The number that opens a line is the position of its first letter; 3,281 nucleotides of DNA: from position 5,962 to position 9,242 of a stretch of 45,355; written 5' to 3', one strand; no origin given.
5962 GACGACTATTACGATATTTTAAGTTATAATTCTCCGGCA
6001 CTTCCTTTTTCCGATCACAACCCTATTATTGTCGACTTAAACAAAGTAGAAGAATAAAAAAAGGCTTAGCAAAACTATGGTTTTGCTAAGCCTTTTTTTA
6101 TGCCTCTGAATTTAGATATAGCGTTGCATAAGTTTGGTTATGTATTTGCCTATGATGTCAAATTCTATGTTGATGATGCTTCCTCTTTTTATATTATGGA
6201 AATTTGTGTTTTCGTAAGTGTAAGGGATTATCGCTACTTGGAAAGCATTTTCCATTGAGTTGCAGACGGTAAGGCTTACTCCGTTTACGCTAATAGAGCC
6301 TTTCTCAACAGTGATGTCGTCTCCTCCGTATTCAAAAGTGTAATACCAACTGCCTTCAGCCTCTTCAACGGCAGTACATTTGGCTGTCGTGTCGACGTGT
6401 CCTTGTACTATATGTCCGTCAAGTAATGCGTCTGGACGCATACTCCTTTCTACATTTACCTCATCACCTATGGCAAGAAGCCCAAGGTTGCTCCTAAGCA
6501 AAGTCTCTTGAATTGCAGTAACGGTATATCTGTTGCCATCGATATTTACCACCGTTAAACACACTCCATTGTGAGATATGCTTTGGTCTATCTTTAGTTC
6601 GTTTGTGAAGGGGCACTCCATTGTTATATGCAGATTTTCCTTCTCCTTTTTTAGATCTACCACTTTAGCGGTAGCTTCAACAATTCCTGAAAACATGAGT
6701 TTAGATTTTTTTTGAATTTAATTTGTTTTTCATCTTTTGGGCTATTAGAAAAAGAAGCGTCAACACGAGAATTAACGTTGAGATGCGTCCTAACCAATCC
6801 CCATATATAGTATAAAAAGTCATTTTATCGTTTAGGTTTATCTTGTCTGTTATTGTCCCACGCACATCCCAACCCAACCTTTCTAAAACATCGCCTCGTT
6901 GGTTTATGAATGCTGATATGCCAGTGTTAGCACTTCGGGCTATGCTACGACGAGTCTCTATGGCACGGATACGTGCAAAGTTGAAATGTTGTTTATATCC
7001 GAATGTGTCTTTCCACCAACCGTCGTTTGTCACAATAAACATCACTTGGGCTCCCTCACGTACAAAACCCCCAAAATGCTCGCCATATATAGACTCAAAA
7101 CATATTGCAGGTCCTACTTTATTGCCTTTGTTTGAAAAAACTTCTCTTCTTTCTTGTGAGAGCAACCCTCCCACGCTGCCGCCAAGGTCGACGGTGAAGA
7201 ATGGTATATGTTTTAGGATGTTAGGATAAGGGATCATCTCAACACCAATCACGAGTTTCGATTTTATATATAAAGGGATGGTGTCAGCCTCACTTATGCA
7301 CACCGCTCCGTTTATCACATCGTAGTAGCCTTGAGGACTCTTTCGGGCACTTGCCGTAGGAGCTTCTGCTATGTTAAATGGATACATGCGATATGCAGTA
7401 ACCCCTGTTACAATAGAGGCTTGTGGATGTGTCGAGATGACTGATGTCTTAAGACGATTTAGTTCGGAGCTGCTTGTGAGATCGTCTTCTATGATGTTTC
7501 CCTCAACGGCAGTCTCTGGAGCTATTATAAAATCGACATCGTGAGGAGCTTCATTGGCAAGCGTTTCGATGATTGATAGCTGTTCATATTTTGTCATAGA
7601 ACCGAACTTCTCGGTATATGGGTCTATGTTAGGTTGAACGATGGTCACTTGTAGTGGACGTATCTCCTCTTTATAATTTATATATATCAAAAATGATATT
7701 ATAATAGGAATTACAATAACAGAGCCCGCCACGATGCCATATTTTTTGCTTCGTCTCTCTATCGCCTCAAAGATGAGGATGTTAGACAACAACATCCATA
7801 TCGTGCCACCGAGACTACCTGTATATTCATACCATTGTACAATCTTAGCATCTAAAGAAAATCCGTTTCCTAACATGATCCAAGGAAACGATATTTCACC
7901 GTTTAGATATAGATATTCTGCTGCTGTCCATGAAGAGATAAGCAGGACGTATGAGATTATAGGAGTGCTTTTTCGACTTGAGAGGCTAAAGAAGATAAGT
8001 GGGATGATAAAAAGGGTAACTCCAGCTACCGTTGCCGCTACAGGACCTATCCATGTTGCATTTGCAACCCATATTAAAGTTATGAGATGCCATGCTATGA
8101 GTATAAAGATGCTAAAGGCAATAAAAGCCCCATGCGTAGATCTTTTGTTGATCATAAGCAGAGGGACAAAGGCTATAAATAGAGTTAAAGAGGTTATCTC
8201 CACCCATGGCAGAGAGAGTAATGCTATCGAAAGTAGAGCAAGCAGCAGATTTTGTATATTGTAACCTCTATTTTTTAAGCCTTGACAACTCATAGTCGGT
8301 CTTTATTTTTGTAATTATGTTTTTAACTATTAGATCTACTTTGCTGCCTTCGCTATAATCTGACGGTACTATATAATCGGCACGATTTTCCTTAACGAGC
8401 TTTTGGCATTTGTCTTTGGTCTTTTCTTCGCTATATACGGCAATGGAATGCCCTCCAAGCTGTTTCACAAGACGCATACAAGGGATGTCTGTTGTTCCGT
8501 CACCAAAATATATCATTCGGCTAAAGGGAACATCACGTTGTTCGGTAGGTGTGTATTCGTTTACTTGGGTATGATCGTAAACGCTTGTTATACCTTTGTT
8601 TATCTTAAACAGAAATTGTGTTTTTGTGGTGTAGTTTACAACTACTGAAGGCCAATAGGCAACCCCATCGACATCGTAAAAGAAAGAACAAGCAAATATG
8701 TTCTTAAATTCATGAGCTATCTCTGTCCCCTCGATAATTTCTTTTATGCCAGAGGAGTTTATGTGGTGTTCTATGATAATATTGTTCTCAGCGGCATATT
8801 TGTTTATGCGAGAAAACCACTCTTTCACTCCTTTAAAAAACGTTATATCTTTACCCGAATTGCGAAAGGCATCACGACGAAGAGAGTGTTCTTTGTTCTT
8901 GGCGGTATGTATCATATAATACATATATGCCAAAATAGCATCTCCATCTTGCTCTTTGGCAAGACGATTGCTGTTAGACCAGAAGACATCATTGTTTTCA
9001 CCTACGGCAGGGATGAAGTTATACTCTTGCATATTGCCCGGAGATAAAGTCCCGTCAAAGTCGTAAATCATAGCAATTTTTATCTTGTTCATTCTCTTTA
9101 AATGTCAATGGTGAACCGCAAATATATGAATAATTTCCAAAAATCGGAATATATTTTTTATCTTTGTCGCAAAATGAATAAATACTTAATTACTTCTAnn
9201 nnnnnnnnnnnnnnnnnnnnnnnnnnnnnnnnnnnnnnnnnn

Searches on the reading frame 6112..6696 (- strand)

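Call 48: search_protein_families(library=pfam, proteins=[window:6112-6696:-], max_evalue=0.00001)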
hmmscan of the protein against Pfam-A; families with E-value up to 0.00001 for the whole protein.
window:6112-6696:- (194 aa): 1 family
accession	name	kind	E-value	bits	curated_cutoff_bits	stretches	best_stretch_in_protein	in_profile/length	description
PF00677.23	Lum_binding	-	1.8e-44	150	27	2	98-180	1-86/86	Lumazine binding domain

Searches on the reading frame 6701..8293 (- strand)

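Call 48: search_protein_families(library=pfam, proteins=[window:6701-8293:-], max_evalue=0.00001)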
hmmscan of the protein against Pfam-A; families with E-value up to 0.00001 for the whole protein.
window:6701-8293:- (530 aa): 2 families
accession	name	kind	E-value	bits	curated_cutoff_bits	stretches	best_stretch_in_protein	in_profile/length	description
PF00795.27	CN_hydrolase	-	1.1e-15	58.1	23.2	1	216-489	2-250/256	Carbon-nitrogen hydrolase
PF20154.4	LNT_N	-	1.1e-12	48.8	27.1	1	35-173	15-159/159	Apolipoprotein N-acyltransferase N-terminal domain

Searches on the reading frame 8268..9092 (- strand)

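Call 48: search_protein_families(library=pfam, proteins=[window:8268-9092:-], max_evalue=0.00001)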
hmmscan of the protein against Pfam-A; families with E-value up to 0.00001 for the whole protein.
window:8268-9092:- (274 aa): 2 families
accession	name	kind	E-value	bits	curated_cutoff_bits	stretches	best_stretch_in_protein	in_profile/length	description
PF06888.18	Put_Phosphatase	-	1.8e-08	34.5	27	1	8-207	3-186/234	Putative Phosphatase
PF12710.13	HAD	-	1.1e-06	29.7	27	1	9-207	2-189/189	haloacid dehalogenase-like hydrolase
